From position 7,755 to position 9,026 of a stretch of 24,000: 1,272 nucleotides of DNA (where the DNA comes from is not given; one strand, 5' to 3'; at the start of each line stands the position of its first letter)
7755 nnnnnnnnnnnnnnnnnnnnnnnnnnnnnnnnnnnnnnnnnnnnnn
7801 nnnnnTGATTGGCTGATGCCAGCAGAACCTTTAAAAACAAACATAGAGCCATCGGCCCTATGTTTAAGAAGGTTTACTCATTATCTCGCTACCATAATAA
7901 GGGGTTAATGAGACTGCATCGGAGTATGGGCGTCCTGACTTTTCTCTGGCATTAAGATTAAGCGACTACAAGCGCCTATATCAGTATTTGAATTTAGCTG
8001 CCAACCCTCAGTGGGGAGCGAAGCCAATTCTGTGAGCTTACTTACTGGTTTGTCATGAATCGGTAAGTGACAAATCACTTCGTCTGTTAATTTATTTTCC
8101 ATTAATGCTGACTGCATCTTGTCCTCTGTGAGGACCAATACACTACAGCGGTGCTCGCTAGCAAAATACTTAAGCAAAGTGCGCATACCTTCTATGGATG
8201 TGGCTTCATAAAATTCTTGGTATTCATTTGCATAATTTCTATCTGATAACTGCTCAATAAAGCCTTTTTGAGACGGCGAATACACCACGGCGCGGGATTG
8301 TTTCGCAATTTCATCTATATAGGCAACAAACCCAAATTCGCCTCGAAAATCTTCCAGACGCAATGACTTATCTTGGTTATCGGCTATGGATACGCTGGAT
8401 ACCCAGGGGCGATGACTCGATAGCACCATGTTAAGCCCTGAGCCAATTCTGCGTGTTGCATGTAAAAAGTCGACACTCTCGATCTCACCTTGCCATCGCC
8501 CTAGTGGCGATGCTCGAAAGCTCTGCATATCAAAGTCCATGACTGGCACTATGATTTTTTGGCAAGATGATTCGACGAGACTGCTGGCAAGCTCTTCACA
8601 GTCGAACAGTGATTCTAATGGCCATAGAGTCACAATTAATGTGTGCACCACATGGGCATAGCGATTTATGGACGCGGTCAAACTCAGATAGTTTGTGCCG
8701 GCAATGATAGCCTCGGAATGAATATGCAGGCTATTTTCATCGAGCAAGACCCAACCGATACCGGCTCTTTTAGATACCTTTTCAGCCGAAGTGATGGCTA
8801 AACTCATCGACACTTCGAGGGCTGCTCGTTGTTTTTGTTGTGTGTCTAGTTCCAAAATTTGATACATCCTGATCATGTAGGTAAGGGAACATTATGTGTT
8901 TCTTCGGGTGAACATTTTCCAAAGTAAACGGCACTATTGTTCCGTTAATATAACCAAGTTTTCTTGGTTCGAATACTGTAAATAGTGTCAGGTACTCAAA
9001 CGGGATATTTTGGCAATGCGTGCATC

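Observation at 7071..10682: LuxR / X / LuxI quorum-sensing locus abutting the biosynthetic operon tail-to-tail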

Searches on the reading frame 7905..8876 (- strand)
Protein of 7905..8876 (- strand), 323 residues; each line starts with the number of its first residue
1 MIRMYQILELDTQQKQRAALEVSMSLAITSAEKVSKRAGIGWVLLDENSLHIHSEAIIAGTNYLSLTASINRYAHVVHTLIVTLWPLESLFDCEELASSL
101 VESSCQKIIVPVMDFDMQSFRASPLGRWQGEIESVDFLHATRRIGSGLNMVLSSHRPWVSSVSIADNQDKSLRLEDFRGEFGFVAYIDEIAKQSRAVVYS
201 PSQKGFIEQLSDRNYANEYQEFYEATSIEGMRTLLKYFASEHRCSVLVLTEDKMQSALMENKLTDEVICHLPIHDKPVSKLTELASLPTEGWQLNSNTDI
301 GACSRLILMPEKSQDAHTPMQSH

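Call 4: search_protein_families(library=pfam, proteins=[window:7905-8876:-], max_evalue=0.01)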
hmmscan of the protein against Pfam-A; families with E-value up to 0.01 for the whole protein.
window:7905-8876:- (323 aa): 0 families

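Call 12: find_homologous_proteins(query=window:7905-8876:-)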
Query window:7905-8876:- (323 aa): 2 proteins with E <= 0.001 among 1582 candidates.
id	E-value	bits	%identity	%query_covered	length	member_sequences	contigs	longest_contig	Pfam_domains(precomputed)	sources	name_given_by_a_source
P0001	1.3e-205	699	100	98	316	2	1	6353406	-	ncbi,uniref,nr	ncbi:hypothetical protein [Shewanella psychrophila]|uniref:hypothetical protein n=1 Tax=Shewanella p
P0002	6.9e-68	247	41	92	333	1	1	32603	-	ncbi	-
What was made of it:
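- Tried and rejected: Word-indexed protein search with X alone found only itself and one 41% relative (call 12).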

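Call 13: search_protein_families(library=ncbifam, proteins=[window:7905-8876:-], max_evalue=0.1)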
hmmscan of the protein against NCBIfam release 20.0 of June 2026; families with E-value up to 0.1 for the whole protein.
window:7905-8876:- (323 aa): 0 families

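Call 14: find_encoding_contigs(protein=P0002, flank=10000)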
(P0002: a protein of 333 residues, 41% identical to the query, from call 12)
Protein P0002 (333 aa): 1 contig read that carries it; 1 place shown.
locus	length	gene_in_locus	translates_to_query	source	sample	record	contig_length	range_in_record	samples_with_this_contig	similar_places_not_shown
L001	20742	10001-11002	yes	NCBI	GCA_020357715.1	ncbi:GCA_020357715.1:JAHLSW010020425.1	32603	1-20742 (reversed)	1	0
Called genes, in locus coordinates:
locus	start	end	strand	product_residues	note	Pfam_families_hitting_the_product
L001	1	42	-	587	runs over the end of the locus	PF00664:ABC_membrane (weak), PF00005:ABC_tran, PF02463:SMC_N (faint), PF13304:AAA_21 (faint)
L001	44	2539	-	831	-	PF01804:Penicil_amidase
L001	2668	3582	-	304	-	PF05721:PhyH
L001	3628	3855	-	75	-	PF00550:PP-binding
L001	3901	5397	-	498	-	PF00501:AMP-binding, PF13193:AMP-binding_C (weak)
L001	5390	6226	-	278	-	PF00561:Abhydrolase_1 (weak)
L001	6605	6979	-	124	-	-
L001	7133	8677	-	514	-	PF00165:HTH_AraC (faint), PF12833:HTH_18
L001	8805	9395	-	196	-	PF00765:Autoind_synth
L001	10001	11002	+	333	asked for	-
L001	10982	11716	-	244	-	PF03472:Autoind_bind, PF00196:GerE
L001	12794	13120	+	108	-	-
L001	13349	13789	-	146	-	PF11911:DUF3429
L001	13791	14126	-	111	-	PF20090:DUF6482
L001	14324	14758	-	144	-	PF00072:Response_reg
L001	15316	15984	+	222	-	PF06035:Peptidase_C93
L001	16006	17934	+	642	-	PF16448:LapD_MoxY_N, PF00990:GGDEF, PF00563:EAL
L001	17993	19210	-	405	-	-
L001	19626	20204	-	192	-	PF00036:EF-hand_1 (faint), PF13202:EF-hand_5 (faint), PF13405:EF-hand_6 (faint), PF13499:EF-hand_7 (faint)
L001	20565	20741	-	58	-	?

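Call 19: search_solved_structures(query=A1, max_evalue=10, show_alignments=2)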
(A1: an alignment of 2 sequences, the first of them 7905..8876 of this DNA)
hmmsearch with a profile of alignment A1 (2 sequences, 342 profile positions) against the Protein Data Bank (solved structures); distinct sequences matched with E-value up to 10: 1.
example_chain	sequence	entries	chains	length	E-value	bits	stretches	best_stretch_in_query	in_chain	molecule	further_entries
3gem_A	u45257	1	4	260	0.45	12.8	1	135-207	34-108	Short chain dehydrogenase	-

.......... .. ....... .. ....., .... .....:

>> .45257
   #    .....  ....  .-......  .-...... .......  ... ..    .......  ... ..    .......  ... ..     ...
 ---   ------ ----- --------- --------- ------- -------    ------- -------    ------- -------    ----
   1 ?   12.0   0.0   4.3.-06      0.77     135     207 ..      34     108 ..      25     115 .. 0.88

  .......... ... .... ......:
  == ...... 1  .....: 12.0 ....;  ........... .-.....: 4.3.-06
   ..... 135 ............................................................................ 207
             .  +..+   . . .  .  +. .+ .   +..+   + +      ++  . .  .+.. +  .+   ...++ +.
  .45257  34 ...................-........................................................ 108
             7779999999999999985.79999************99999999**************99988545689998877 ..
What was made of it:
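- Tried and rejected: PDB sequence search with the two-sequence profile found nothing meaningful; the best hit was an SDR at E 0.45 (call 19).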

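Call 27: search_protein_representatives(alignment_id=A1)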
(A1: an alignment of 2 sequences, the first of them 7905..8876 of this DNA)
Query: 2 sequences, 342 profile positions. Proteins with E-value up to 0.001 (for the whole library): 60; up to 1e-10: 54; up to 1e-30: 40. The best 60 are listed.
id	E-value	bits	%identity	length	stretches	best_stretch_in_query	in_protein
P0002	3.9e-198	673.9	-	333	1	7-342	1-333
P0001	1.3e-181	619.6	-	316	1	9-337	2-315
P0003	1.2e-85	304.1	-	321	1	17-327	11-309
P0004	2.5e-79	283.3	-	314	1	13-324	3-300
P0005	1.1e-76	274.6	-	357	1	22-333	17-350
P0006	2.2e-74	267.0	-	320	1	18-328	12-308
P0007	2.1e-58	214.5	-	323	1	19-328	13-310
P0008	1.0e-57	212.2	-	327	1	22-334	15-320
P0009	4.6e-57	210.1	-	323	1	16-334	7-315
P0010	9.5e-57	209.0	-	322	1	23-330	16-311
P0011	1.3e-56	208.6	-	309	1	20-323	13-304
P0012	1.0e-54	202.3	-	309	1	24-328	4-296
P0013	2.0e-54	201.4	-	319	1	14-324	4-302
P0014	2.9e-53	197.6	-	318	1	15-331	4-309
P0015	3.6e-50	187.4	-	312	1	27-324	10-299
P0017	2.7e-49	184.5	-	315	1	21-324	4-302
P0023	3.8e-45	170.9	-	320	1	18-324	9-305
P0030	8.6e-40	153.3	-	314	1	27-325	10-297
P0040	6.3e-33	130.7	-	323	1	12-337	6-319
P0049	5.4e-15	71.7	-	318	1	20-286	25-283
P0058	1.2e-05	41.0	-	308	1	27-276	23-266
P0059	7.5e-05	38.4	-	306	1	28-276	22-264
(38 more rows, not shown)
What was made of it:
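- Tried and rejected: The exhaustive profile search was needed to find the family (call 27).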

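Call 30: predict_structure(alignment_id=A1)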
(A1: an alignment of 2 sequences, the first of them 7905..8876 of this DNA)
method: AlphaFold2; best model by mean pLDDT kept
length: 323 residues; sequences in the alignment: 2
mean_pLDDT: 46.5   pTM: 0.37
mean pLDDT of the five models: 46.5, 36.0, 35.8, 35.7, 30.9
residues with pLDDT >= 90: 0; 70-90: 24; 50-70: 118; < 50: 181
segments of 3 or more residues with pLDDT < 50: 1-20, 32-40, 48-62, 137-186, 211-219, 241-244, 261-323
pLDDT, mean of each block of 10 residues (from residue 1): 29 44 50 43 51 34 54 61 52 69 73 57 68 54 22 26 29 31 46 62 59 47 69 60 53 52 36 26 26 37 38 33 30
secondary structure, 60 per line:
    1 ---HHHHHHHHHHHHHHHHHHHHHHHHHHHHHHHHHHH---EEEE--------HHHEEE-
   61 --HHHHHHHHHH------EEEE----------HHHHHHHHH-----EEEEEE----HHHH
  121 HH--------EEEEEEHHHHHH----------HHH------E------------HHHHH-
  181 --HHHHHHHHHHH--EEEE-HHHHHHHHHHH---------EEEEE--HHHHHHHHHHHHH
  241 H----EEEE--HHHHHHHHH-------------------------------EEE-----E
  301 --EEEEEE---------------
elements in order: H4-38 E42-45 E57-59 H63-72 E79-82 H93-101 E107-112 H117-122 E131-136 H137-142 H175-179 H183-193 E196-199 H201-211 E221-225 H228-241 E246-249 H252-260 E292-294 E303-308
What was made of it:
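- Tried and rejected: The first AlphaFold run on two sequences gave pLDDT 46.5 and was discarded (call 30).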

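Call 33: find_related_loci(query=A4, collection=genome_contigs, flank=10000)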
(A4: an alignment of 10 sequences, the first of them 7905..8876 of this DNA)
Query A4 (323 aa) in genome_contigs; peptide patterns used: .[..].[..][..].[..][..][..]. (x = any residue, [..] = any of these).
12 stretches matched a pattern; 1 encode a relative of the query (tblastn E <= 1e-3); 1 distinct loci.
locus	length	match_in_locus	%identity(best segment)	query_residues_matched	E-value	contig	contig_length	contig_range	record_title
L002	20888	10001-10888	28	27-313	8e-37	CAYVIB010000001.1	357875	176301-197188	MAG TPA_asm: uncultured Cellvibrionaceae bacterium isolate SRP263527_co1_23 genome assembly, contig: NODE_6_length_35787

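Call 35: find_homologous_proteins(query=A3, max_evalue=0.00001)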
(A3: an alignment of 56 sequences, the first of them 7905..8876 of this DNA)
Query A3 (56 sequences) (323 aa, profile of the alignment): 9 proteins with E <= 0.00001 among 6494 candidates.
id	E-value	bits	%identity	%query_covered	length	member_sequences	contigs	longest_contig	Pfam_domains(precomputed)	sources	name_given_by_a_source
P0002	1.5e-103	364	41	92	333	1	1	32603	-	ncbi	-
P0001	1.6e-89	318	100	98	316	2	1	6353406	-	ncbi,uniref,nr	ncbi:hypothetical protein [Shewanella psychrophila]|uniref:hypothetical protein n=1 Tax=Shewanella p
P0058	8.3e-71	256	19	75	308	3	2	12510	-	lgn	-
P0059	1.0e-67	246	23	73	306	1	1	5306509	-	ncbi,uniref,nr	ncbi:hypothetical protein JK628_03370 [Shewanella sp. KX20019]|uniref:hypothetical protein n=1 Tax=S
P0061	2.2e-63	232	23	76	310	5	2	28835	-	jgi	jgi:hypothetical protein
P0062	2.3e-62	229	22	76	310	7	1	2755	-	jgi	jgi:hypothetical protein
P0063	1.6e-60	223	22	78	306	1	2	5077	-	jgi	jgi:hypothetical protein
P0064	6.4e-59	217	23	88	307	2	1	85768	-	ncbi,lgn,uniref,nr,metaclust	ncbi:hypothetical protein [Ferrimonas kyonanensis]|uniref:hypothetical protein n=1 Tax=Ferrimonas ky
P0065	4.3e-51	192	22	54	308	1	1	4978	-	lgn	-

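Call 36: search_protein_families(library=pfam, proteins=[L002:8687-9373:-, L002:9941-10915:+, L002:10895-11629:-, L002:5370-6947:+, L002:6934-7701:+, L002:7757-8641:+, L002:12674-15307:+], max_evalue=0.001)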
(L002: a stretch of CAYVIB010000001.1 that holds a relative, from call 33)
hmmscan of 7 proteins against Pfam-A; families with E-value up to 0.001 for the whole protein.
L002:8687-9373:- (228 aa): 3 families
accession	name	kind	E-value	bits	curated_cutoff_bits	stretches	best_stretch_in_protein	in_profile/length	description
PF00765.23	Autoind_synth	-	1.2e-34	119.9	24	1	49-220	7-176/183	Autoinducer synthase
PF13444.12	Acetyltransf_5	-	4.9e-05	24.4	22.4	1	59-144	1-89/102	Acetyltransferase (GNAT) domain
PF21926.2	FeeM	-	0.00026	21.2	27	1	56-153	2-100/158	N-acyl amino acid synthase FeeM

L002:9941-10915:+ (324 aa): 0 families

L002:10895-11629:- (244 aa): 2 families
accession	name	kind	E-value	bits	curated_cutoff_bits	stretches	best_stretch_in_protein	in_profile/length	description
PF03472.21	Autoind_bind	-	5.3e-31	107.6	23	1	20-166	3-148/149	Autoinducer binding domain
PF00196.25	GerE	-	3.9e-16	58.9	23.5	1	180-233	3-56/57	Bacterial regulatory proteins, luxR family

L002:5370-6947:+ (525 aa): 2 families
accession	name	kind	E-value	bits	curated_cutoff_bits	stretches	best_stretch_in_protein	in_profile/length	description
PF00668.25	Condensation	-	3.4e-42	145.2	30.6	1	74-520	5-435/456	Condensation domain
PF18563.6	TubC_N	-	1.9e-09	37.9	26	1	4-54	2-52/52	TubC N-terminal docking domain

L002:6934-7701:+ (255 aa): 1 family
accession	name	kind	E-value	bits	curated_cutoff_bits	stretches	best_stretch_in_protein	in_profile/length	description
PF13578.12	Methyltransf_24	-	5.2e-06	27.7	26.3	1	85-186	1-86/105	Methyltransferase domain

L002:7757-8641:+ (294 aa): 2 families
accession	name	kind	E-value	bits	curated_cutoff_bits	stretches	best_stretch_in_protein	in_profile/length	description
PF01648.25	ACPS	-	1e-19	71.1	25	1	115-223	1-111/111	4'-phosphopantetheinyl transferase superfamily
PF22624.1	AASDHPPT_N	-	2.9e-09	37.5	27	1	25-110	11-97/100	4'-phosphopantetheinyl transferase, N-terminal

L002:12674-15307:+ (877 aa): 4 families
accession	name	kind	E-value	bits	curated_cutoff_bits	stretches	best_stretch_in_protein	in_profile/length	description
PF01915.27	Glyco_hydro_3_C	-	5.1e-51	173.9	31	1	388-755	1-200/200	Glycosyl hydrolase family 3 C-terminal domain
PF00933.27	Glyco_hydro_3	-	4.3e-44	151.7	27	1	59-347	46-315/316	Glycosyl hydrolase family 3 N terminal domain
PF14310.12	Fn3-like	-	1e-13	51.6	25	1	791-858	1-69/71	Fibronectin type III-like domain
PF07691.17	PA14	-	4.2e-08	33.5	24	1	479-546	2-67/147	PA14 domain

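Call 37: find_encoding_contigs(protein=P0059, flank=8000, max_places=2)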
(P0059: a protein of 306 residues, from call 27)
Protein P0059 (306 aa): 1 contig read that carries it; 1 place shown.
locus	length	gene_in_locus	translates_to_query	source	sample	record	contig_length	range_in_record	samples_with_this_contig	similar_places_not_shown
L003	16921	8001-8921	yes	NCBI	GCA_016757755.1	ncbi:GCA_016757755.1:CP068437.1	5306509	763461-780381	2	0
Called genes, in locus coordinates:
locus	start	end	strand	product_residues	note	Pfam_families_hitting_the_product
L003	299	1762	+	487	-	PF00199:Catalase, PF06628:Catalase-rel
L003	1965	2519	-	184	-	PF01169:GDT1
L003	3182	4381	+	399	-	PF01490:Aa_trans, PF03222:Trp_Tyr_perm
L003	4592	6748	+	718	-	PF10459:Peptidase_S46, PF00089:Trypsin (faint), PF13365:Trypsin_2 (faint)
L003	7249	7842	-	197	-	PF00765:Autoind_synth, PF13444:Acetyltransf_5, PF21926:FeeM (weak)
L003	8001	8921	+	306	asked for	-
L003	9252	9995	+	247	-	PF03472:Autoind_bind, PF00196:GerE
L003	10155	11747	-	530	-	PF00664:ABC_membrane, PF13304:AAA_21 (faint), PF00005:ABC_tran, PF02463:SMC_N (faint)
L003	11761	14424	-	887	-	PF25816:RamC_N, PF00069:Pkinase, PF05147:LANC_like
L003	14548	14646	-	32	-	-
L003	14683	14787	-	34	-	-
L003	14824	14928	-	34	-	-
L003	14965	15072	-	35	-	-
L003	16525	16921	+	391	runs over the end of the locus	PF01527:HTH_Tnp_1, PF13384:HTH_23 (faint), PF13518:HTH_28 (faint), PF12728:HTH_17 (faint), PF13276:HTH_21, PF00665:rve, PF13683:rve_3, PF13333:rve_2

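Call 38: find_encoding_contigs(protein=P0064, flank=8000, max_places=2)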
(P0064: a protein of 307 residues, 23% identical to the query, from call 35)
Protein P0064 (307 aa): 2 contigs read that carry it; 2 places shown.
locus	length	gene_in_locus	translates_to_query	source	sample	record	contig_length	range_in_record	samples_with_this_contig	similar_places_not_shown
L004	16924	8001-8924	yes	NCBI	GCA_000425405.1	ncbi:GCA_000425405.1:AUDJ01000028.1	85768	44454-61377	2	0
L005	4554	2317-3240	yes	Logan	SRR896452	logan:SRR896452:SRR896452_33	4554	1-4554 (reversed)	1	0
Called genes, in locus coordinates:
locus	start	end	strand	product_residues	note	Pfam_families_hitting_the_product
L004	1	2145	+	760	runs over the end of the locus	PF02901:PFL-like, PF01228:Gly_radical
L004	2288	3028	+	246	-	PF13353:Fer4_12, PF04055:Radical_SAM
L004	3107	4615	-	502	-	PF07690:MFS_1, PF13347:MFS_2 (weak)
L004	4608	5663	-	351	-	PF00364:Biotin_lipoyl (faint), PF25917:BSH_RND, PF25919:BSH_CusB, PF25973:BSH_CzcB (weak), PF25954:Beta-barrel_RND_2 (faint)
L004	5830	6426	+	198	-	PF00440:TetR_N, PF16859:TetR_C_11 (weak), PF14246:TetR_C_7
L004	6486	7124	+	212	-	-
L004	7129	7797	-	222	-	PF00765:Autoind_synth, PF21926:FeeM (faint), PF13444:Acetyltransf_5 (weak)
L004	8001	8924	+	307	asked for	-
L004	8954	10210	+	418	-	PF25989:YknX_C (faint), PF25919:BSH_CusB (faint), PF25967:RND-MFP_C (faint)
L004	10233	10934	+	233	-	PF00005:ABC_tran, PF13304:AAA_21 (faint)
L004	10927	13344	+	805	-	PF12704:MacB_PCD, PF02687:FtsX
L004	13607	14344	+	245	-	PF03472:Autoind_bind, PF00196:GerE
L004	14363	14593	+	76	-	-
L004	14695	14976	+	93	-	-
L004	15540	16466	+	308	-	PF08878:HamA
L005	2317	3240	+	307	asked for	-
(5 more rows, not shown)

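Call 39: predict_structure(alignment_id=A3)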
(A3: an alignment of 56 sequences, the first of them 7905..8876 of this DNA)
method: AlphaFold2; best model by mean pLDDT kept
length: 323 residues; sequences in the alignment: 56
mean_pLDDT: 91.3   pTM: 0.88
mean pLDDT of the five models: 91.3, 91.3, 91.0, 90.9, 90.6
residues with pLDDT >= 90: 254; 70-90: 41; 50-70: 21; < 50: 7
segments of 3 or more residues with pLDDT < 50: 318-323
pLDDT, mean of each block of 10 residues (from residue 1): 71 91 96 97 98 98 97 98 94 97 97 78 90 87 93 97 88 93 97 98 97 98 98 98 98 96 97 74 73 95 95 61 42
secondary structure, 60 per line:
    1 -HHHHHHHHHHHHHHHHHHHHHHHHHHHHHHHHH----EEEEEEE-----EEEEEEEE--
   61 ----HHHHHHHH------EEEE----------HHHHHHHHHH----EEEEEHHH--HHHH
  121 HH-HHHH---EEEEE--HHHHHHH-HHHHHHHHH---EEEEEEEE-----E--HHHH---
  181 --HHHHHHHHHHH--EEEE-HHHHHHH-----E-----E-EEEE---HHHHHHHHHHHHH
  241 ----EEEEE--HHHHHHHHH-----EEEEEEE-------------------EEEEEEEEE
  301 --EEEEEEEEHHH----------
elements in order: H2-34 E39-45 E51-58 H65-72 E79-82 H93-102 E107-111 H117-122 H124-127 E131-135 H138-144 H146-154 E158-165 H174-177 H183-193 E196-199 H201-207 E221-224 H228-240 E245-249 H252-260 E266-272 E292-300 E303-310
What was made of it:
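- pLDDT 91.3 (call 39).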

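Call 43: fold_search(model_id=the predicted structure, library=pdb)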
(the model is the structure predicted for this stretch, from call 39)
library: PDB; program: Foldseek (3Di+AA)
matches with E <= 10: 1011; with E <= 0.001: 364
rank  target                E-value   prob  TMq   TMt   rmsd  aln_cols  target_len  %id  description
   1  2b3z_D                9.1e-14  1.00  0.53  0.49   9.2       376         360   11  Crystal structure of a bifunctional deaminase and reductase involved in riboflavin biosynthesis (released 2005-11-29)
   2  2b3z_A                1.2e-13  1.00  0.60  0.55   6.6       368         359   12  Crystal structure of a bifunctional deaminase and reductase involved in riboflavin biosynthesis (released 2005-11-29)
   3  8dqc_A                1.5e-13  1.00  0.61  0.56   7.5       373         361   13  Crystal structure of 3-dehydroquinate dehydratase I from Klebsiella oxytoca (I222 Form) (released 2022-07-27)
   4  4g3m_A                1.8e-13  1.00  0.57  0.52   8.4       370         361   12  Complex Structure of Bacillus subtilis RibG: The Deamination Process in Riboflavin Biosynthesis (released 2013-02-20)
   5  8dqb                  2.0e-13  1.00  0.61  0.55   7.5       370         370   12  Crystal structure of 3-dehydroquinate dehydratase I from Klebsiella oxytoca (I23 Form) (released 2022-07-27)
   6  3zpc_B                2.3e-13  1.00  0.60  0.55   7.5       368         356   15  Acinetobacter baumannii RibD, form 1 (released 2013-03-27)
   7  4g3m_B                2.5e-13  1.00  0.55  0.50   9.3       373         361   12  Complex Structure of Bacillus subtilis RibG: The Deamination Process in Riboflavin Biosynthesis (released 2013-02-20)
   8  8dqc_B                3.4e-13  1.00  0.60  0.54   7.7       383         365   12  Crystal structure of 3-dehydroquinate dehydratase I from Klebsiella oxytoca (I222 Form) (released 2022-07-27)
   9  2g6v_A                4.4e-13  1.00  0.62  0.57   7.4       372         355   12  The crystal structure of ribD from Escherichia coli (released 2007-02-06)
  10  3zpg                  4.7e-13  1.00  0.61  0.56   7.2       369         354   15  Acinetobacter baumannii RibD, form 2 (released 2013-03-27)
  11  2hxv                  4.7e-13  1.00  0.57  0.54   7.5       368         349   13  Crystal structure of a diaminohydroxyphosphoribosylaminopyrimidine deaminase/ 5-amino-6-(5-phosphoribosylamino)uracil re (released 2006-08-15)
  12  3zpc_A                4.9e-13  1.00  0.60  0.55   7.5       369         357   15  Acinetobacter baumannii RibD, form 1 (released 2013-03-27)
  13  8dq9_A                5.2e-13  1.00  0.61  0.57   7.9       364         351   14  Crystal structure of GDP bound 3-dehydroquinate dehydratase I from Klebsiella oxytoca (released 2022-07-27)
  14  2o7p_A                7.5e-13  1.00  0.64  0.58   7.7       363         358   12  The crystal structure of RibD from Escherichia coli in complex with the oxidised NADP+ cofactor in the active site of  (released 2007-02-13)
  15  8dq9_B                1.6e-12  1.00  0.60  0.54   7.7       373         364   13  Crystal structure of GDP bound 3-dehydroquinate dehydratase I from Klebsiella oxytoca (released 2022-07-27)
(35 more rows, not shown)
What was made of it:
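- Closest known: RibD/RibG bifunctional deaminase-reductase of riboflavin biosynthesis. Same: Full-length two-domain fold (Foldseek E about 1e-13, TM 0.53-0.64; call 43).
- Full-length Foldseek matches to RibD/RibG at E about 1e-13 (call 43). The C-terminal domain has the DHFR/RibD-reductase fold typical of NADPH enzymes (call 43).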
